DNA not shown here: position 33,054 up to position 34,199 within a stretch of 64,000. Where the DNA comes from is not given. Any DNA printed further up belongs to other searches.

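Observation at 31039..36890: Orphan SycD/LcrH-like chaperone pair bracketing four disordered coiled-coil proteins: candidate undescribed chaperone/substrate (translocon-like) secretion module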

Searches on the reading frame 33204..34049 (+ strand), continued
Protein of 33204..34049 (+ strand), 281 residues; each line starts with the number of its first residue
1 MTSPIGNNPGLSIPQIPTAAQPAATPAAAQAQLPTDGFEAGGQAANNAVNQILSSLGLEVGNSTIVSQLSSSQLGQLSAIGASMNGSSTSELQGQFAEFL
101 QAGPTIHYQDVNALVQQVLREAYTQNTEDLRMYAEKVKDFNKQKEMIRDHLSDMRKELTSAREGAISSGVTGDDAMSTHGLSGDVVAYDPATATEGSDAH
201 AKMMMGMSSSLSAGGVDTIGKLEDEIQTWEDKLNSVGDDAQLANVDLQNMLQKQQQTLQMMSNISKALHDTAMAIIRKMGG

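Call 23: find_related_loci(query=A1, collection=genome_contigs, flank=10000)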
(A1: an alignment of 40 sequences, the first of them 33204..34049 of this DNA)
Query A1 (281 aa) in genome_contigs; peptide patterns used: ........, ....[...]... (x = any residue, [..] = any of these).
386 stretches matched a pattern; 134 encode a relative of the query (tblastn E <= 1e-3); the best 80 are kept; 80 distinct loci.
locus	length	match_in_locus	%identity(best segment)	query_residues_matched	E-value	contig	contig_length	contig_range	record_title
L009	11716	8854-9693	86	1-281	4e-145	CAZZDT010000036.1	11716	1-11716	MAG TPA_asm: uncultured Bdellovibrionales bacterium isolate binchicken_co76_449 genome assembly, contig: NODE_6891_lengt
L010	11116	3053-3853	50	5-281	9e-73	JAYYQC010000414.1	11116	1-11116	MAG: Myxococcota bacterium isolate DS_MAG40 DS_MAG40_0414, whole genome shotgun sequence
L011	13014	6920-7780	39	1-280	1e-50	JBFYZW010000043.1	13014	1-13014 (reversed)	MAG: Deltaproteobacteria bacterium isolate PPR_0449 PPR_0449.fa_k121_127342, whole genome shotgun sequence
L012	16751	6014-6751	44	47-281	3e-49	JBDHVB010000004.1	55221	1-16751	MAG: Myxococcota bacterium isolate AS-MESO-OLR.103 NODE_1464_length_55221_cov_7.171914, whole genome shotgun sequence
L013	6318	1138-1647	52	110-281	4e-49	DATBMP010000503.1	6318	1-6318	MAG TPA_asm: Pyrinomonadaceae bacterium isolate SMAG_U4001 k141_1430592, whole genome shotgun sequence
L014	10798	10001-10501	51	110-281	9e-49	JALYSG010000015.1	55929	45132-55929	MAG: Armatimonadota bacterium isolate MDV bin109 SD1456_NODE_82_length_55929_cov_1.250833, whole genome shotgun sequence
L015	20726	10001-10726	44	47-279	9e-49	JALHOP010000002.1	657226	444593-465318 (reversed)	MAG: Myxococcota bacterium isolate bin.157 c_000000000032, whole genome shotgun sequence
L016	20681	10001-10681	46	62-280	2e-48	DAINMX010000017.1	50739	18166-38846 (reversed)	MAG TPA_asm: Myxococcota bacterium isolate CTOTU11650 NODE_336_length_50739_cov_8.491358, whole genome shotgun sequence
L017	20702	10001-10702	45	53-281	7e-48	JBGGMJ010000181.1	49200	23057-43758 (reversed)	MAG: Myxococcota bacterium isolate bin.009 k141_661707, whole genome shotgun sequence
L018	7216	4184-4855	46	51-281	1e-47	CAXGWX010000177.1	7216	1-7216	MAG TPA_asm: uncultured Bdellovibrionales bacterium isolate ERR594338_concoct_189 genome assembly, contig: ERZ11848501.1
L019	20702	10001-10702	45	53-281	2e-47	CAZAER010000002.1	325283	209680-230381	MAG TPA_asm: uncultured Bdellovibrionales bacterium isolate SRP287051_co1_183 genome assembly, contig: NODE_47_length_32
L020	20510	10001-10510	50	110-281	9e-47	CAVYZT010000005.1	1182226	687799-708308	MAG: uncultured Acidobacteriota bacterium isolate MFD02242.bin.1.229 genome assembly, contig: contig_20037, whole genome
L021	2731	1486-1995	51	110-281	3e-46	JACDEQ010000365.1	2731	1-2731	MAG: Armatimonadetes bacterium isolate MGR_bin364 SD2903_NODE_16227_length_2731_cov_0.831797, whole genome shotgun seque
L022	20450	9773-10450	45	65-281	8e-46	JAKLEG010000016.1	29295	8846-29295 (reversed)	MAG: Myxococcota bacterium isolate RA.bin128 RA.bin128_16, whole genome shotgun sequence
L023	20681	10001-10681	42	63-281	4e-45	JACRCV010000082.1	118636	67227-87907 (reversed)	MAG: Deltaproteobacteria bacterium isolate NC_groundwater_1655_Pr3_B-0.1um_70_22 SR-2_scaffold_141_2716208, whole genome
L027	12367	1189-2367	44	88-280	2e-40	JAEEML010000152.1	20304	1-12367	MAG: Deltaproteobacteria bacterium isolate Tb.RUG.239 k141_10666153_flag=1_multi=17.0000_len=20304, whole genome shotgun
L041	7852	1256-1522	67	195-281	9e-34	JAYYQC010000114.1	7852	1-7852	MAG: Myxococcota bacterium isolate DS_MAG40 DS_MAG40_0114, whole genome shotgun sequence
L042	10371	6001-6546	46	86-281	4e-33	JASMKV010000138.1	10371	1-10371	MAG: Myxococcota bacterium isolate Arabian9_MAG_24 c_000000499298, whole genome shotgun sequence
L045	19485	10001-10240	69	202-281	8e-32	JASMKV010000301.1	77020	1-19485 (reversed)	MAG: Myxococcota bacterium isolate Arabian9_MAG_24 c_000001033475, whole genome shotgun sequence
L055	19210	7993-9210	73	110-281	6e-27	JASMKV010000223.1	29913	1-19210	MAG: Myxococcota bacterium isolate Arabian9_MAG_24 c_000000804093, whole genome shotgun sequence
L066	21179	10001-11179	66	110-279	1e-24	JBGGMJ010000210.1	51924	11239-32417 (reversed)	MAG: Myxococcota bacterium isolate bin.009 k141_976561, whole genome shotgun sequence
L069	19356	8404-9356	72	110-279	4e-24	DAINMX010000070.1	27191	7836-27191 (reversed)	MAG TPA_asm: Myxococcota bacterium isolate CTOTU11650 NODE_1021_length_27191_cov_9.173386, whole genome shotgun sequence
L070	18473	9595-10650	67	110-279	6e-24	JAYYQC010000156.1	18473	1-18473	MAG: Myxococcota bacterium isolate DS_MAG40 DS_MAG40_0156, whole genome shotgun sequence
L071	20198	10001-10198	70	216-281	5e-24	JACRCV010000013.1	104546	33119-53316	MAG: Deltaproteobacteria bacterium isolate NC_groundwater_1655_Pr3_B-0.1um_70_22 SR-2_scaffold_141_376471, whole genome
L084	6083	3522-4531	66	110-280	3e-21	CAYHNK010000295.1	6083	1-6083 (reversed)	MAG TPA_asm: uncultured Bdellovibrionales bacterium isolate ERP119705_co13_447 genome assembly, contig: NODE_16369_lengt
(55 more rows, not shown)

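Call 26: predict_structure(alignment_id=A1)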
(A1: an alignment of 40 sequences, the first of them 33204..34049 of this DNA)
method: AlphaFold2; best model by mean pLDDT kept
length: 281 residues; sequences in the alignment: 40
mean_pLDDT: 67.2   pTM: 0.45
mean pLDDT of the five models: 67.2, 64.1, 62.7, 60.4, 56.9
residues with pLDDT >= 90: 3; 70-90: 148; 50-70: 77; < 50: 53
segments of 3 or more residues with pLDDT < 50: 1-42, 60-62, 104-109
pLDDT, mean of each block of 10 residues (from residue 1): 33 34 34 37 54 54 56 66 63 64 50 62 74 81 86 88 85 80 74 76 79 80 88 86 81 79 72 67 58
secondary structure, 60 per line:
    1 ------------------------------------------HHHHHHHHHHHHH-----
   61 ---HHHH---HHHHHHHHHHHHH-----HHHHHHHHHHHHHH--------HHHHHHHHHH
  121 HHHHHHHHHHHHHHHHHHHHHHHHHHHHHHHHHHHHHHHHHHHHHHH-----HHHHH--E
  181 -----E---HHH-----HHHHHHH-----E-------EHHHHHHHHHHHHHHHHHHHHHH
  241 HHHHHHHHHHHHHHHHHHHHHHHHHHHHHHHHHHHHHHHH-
elements in order: H43-55 H64-67 H71-83 H89-102 H111-167 H173-177 H198-204 H219-280

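Call 44: search_protein_families(library=phrogs, proteins=[window:33204-34049:+, P0098, P0039], max_evalue=0.01)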
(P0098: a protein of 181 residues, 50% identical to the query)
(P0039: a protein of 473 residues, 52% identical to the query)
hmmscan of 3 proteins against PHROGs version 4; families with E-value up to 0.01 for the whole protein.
window:33204-34049:+ (281 aa): 2 families
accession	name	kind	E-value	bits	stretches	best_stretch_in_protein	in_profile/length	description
phrog_12232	-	unknown function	0.0082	16.8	0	102-147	51-96/188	-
phrog_1383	-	head and packaging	0.0089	16.6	0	106-166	28-88/187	virion structural protein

P0098 (181 aa): 0 families

P0039 (473 aa): 1 family
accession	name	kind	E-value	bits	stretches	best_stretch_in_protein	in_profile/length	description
phrog_3677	-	other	3.5e-11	42.6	1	278-384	102-208/1125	protease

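Call 60: search_protein_families(library=pfam, proteins=[L041:4650-5621:+, L041:5677-6774:+, L041:6872-7795:+, L041:1562-3493:+, L041:3975-4547:+], max_evalue=1)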
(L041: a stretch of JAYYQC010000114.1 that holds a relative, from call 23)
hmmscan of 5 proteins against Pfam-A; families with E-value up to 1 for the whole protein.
L041:4650-5621:+ (323 aa): 2 families
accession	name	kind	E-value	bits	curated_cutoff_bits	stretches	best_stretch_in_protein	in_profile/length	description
PF17660.6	BTRD1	-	0.092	13.1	23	1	38-62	5-29/50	Polyglycine hydrolase-like, structural repeat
PF06295.17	ZapG-like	-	0.76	10.3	33.5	0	179-247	40-109/123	Z-ring associated protein G-like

L041:5677-6774:+ (365 aa): 18 families
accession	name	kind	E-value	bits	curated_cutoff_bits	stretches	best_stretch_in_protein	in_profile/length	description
PF00515.34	TPR_1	-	1.7e-11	43.9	27.8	2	84-117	1-34/34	Tetratricopeptide repeat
PF07719.23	TPR_2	-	2.4e-10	40.2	27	1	84-117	1-34/34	Tetratricopeptide repeat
PF14559.12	TPR_19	-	7.8e-09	36.2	25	2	97-150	4-57/68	Tetratricopeptide repeat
PF13432.12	TPR_16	-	4.8e-08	33.7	32.7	1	58-118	5-65/65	Tetratricopeptide repeat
PF13431.12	TPR_17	-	8e-08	32.4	24.4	1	301-328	1-28/34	Tetratricopeptide repeat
PF23914.1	TPR_CcmH_CycH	-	1.2e-07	32.1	42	1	78-124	44-90/158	Cytochrome c-type biogenesis protein H TPR domain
PF13424.12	TPR_12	-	1.3e-07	32.2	30.1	2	83-136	2-63/77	Tetratricopeptide repeat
PF13414.12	TPR_11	-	9.3e-07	28.9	26.8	1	98-119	8-29/42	TPR repeat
PF13371.12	TPR_9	-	1.6e-06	28.5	35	1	66-122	11-67/73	Tetratricopeptide repeat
PF13428.12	TPR_14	-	2.6e-06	28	23.5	2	86-119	3-36/44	Tetratricopeptide repeat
PF13181.12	TPR_8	-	2.7e-05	24.4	25.7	1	90-116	7-33/34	Tetratricopeptide repeat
PF12895.13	ANAPC3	-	0.00059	20.5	27.2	1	68-142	7-80/82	Anaphase-promoting complex, cyclosome, subunit 3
PF13174.12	TPR_6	-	0.0025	18.8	26.3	0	90-116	6-32/33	Tetratricopeptide repeat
PF07720.18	TPR_3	-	0.0089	16.6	20.7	0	89-107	6-24/34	Tetratricopeptide repeat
PF02276.23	CytoC_RC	-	0.043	13.6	22.4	1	76-129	238-291/310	Photosynthetic reaction centre cytochrome C subunit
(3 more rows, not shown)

L041:6872-7795:+ (307 aa): 8 families
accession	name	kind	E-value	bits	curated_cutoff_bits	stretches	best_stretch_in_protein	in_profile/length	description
PF04888.17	SseC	-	1.2e-05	25.6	30.2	2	226-302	235-311/312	Secretion system effector C (SseC) like family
PF03036.21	Perilipin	-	0.001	18.7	33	2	135-188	204-258/403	Perilipin family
PF20990.2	DUF2207_C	-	0.0016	18.6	33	1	140-226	99-183/247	Predicted membrane protein (DUF2207) C-terminal domain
PF18181.6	SLATT_1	-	0.093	13.2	26.3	1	179-267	22-113/122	SMODS and SLOG-associating 2TM effector domain 1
PF00881.29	Nitroreductase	-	0.14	12.8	23.5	1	121-218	51-147/167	Nitroreductase family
PF12326.13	EOS1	-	0.35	11.2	23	0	176-289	32-149/163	N-glycosylation protein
PF18829.7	Importin_rep_6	-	0.73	10.6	23.9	0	252-294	51-93/110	Importin repeat 6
PF18075.7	FtsX_ECD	-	0.79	10.8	23.5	1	249-292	7-50/96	FtsX extracellular domain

L041:1562-3493:+ (643 aa): 2 families
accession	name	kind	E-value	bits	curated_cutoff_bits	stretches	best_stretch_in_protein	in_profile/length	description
PF23477.1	zf_Tbcl_2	-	0.021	14.9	27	1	9-38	3-31/37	Probable treble clef zinc finger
PF05403.16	Plasmodium_HRP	-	0.041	14.1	45.8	1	62-165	97-200/218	Plasmodium histidine-rich protein (HRPII/III)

L041:3975-4547:+ (190 aa): 0 families

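Call 61: search_protein_families(library=ncbifam, proteins=[L041:4650-5621:+, L041:5677-6774:+, L041:6872-7795:+], max_evalue=1)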
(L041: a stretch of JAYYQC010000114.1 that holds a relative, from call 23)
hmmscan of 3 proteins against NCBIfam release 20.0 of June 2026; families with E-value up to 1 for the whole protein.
L041:4650-5621:+ (323 aa): 0 families

L041:5677-6774:+ (365 aa): 16 families
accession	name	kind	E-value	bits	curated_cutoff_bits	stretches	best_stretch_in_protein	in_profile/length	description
TIGR02552.1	LcrH_SycD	equivalog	2.9e-33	114.4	104.8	2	38-162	6-129/136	SycD/LcrH family type III secretion system chaperone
NF011859.0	PRK15331.1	equivalog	5.8e-09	36.2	184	2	223-334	16-126/165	type III secretion system translocator chaperone SicA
NF052415.1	T3SS_chap_SctY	equivalog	3.3e-07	30.8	70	2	64-116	20-72/106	type III secretion apparatus assembly chaperone SctY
TIGR02521.1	type_IV_pilW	equivalog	3.5e-07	30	154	2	278-347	134-203/234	type IV pilus biogenesis/stability protein PilW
TIGR02917.1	PEP_TPR_lipo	equivalog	7.4e-07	27.4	312.2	2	64-138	615-689/899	XrtA/PEP-CTERM system TPR-repeat protein PrsT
NF011890.0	PRK15363.1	equivalog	1.8e-06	27.7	163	1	52-135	37-120/157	CesD/SycD/LcrH family type III secretion system chaperone SscA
NF007302.0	PRK09782.1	equivalog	0.00018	19.6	1223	1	78-166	607-689/990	phage receptor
NF011886.0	PRK15359.1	equivalog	0.00047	19.9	146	1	246-342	25-121/144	type III secretion system chaperone protein SscB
NF040959.1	MamA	equivalog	0.008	15.6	200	0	77-113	166-202/204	magnetosome protein MamA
NF033758.1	gliding_GltE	equivalog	0.012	14.6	225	1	62-140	98-176/411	adventurous gliding motility TPR repeat lipoprotein GltE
TIGR03939.1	PGA_TPR_OMP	equivalog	0.019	13.2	366.65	1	65-118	101-154/800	poly-beta-1,6 N-acetyl-D-glucosamine export porin PgaA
NF033762.1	social_mot_Tgl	equivalog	0.041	13.2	225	0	249-341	35-128/252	social motility TPR repeat lipoprotein Tgl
NF040706.1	photo_cyt_PufC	equivalog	0.054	12.9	150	1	77-128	241-292/312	photosynthetic reaction center cytochrome PufC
TIGR04510.1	mod_pep_cyc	subfamily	0.069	11.6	400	1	54-113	400-461/814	putative peptide modification system cyclase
NF008520.0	PRK11447.1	equivalog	0.11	10.3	858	0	71-120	372-639/1157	cellulose synthase complex outer membrane protein BcsC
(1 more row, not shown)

L041:6872-7795:+ (307 aa): 3 families
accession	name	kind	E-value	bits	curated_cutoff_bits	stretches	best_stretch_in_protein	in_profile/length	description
NF033634.1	SLATT_1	domain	0.0074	16.2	41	1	162-282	8-127/132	SLATT domain-containing protein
TIGR02283.1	MltB_2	subfamily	0.09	12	248.45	1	227-303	17-94/300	lytic murein transglycosylase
NF046091.2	halo_gas_GvpM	exception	0.67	9.7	109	0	172-217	3-49/67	gas vesicle protein GvpM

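Call 62: find_encoding_contigs(protein=P0025, flank=10000, max_places=3)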
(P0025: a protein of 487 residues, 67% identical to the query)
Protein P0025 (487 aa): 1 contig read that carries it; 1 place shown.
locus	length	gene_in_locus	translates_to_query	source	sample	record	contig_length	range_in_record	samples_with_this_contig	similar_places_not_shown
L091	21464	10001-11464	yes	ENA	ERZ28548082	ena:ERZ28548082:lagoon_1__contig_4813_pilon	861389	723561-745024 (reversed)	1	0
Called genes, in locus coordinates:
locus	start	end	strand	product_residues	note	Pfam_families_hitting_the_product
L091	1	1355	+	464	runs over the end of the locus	PF00884:Sulfatase, PF01663:Phosphodiest (weak), PF16347:SGSH_C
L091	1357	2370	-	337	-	PF00990:GGDEF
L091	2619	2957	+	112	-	PF00111:Fer2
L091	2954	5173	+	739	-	PF07719:TPR_2 (faint), PF13174:TPR_6 (faint), PF01464:SLT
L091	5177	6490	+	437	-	PF01435:Peptidase_M48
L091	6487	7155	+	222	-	PF01987:AIM24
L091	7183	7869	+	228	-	PF01987:AIM24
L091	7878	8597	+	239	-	PF01987:AIM24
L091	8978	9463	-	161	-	PF00293:NUDIX, PF14815:NUDIX_4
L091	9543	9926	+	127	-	-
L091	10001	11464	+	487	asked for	-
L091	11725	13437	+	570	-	-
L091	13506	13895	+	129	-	PF04247:SirB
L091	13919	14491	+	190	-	-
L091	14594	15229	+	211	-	-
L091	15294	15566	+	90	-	-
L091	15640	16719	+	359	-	PF13428:TPR_14 (faint), PF07719:TPR_2 (faint), PF13371:TPR_9 (faint), PF13414:TPR_11 (faint), PF13432:TPR_16 (weak), PF14559:TPR_19 (faint), PF13431:TPR_17 (faint), PF00515:TPR_1 (weak), +2 more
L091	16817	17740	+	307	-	PF04888:SseC (faint)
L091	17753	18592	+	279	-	-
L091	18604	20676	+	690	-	-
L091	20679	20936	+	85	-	-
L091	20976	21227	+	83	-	-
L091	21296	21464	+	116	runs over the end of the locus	-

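Call 64: find_related_loci(query=L091:18604-20676:+, collection=metagenome_contigs, flank=10000)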
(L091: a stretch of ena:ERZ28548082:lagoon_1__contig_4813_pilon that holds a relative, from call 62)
Query L091:18604-20676:+ (690 aa) in metagenome_contigs; peptide patterns used: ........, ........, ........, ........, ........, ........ (x = any residue, [..] = any of these).
131 stretches matched a pattern, but none encodes a relative of the query by tblastn (E <= 1e-3).
